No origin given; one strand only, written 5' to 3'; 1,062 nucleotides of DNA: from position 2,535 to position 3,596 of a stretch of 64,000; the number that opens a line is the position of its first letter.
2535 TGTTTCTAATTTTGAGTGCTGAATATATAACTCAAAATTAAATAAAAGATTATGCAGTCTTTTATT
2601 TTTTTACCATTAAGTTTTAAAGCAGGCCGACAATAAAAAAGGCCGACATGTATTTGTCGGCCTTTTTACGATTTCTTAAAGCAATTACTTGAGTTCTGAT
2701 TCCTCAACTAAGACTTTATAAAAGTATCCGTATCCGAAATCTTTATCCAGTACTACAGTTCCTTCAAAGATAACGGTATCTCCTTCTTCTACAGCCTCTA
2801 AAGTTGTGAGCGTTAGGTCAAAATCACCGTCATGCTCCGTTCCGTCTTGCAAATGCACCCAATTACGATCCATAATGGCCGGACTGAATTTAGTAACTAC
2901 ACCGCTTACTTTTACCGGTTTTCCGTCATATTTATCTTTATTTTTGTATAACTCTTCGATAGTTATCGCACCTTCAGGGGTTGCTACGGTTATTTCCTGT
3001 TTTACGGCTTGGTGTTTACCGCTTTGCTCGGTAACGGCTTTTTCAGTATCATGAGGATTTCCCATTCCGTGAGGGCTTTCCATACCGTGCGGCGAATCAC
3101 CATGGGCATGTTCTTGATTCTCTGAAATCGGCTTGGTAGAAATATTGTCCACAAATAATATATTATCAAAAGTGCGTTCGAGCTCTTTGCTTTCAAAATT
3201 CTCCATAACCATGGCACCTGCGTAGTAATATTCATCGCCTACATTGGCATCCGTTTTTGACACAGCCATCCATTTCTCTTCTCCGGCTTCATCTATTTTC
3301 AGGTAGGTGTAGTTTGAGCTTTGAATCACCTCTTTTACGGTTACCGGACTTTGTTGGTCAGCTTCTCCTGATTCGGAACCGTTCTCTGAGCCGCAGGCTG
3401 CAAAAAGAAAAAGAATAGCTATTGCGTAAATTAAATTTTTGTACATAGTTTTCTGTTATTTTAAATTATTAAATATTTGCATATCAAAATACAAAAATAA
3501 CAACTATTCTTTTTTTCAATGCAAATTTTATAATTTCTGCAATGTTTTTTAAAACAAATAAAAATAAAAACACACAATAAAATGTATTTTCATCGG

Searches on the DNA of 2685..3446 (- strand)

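Call 83: search_with_rna_model(model_id=R1, sources=[L099, L100, L103, L104, L105], max_evalue=1)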
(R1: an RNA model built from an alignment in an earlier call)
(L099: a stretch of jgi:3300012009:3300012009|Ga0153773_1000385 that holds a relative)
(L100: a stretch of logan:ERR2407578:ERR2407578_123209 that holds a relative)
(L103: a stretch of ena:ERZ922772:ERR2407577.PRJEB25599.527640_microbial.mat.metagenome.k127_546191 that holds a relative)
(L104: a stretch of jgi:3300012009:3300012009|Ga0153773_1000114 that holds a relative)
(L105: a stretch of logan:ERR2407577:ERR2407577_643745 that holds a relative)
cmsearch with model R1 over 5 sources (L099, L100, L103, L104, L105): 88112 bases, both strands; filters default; matches with E-value up to 1: 0.
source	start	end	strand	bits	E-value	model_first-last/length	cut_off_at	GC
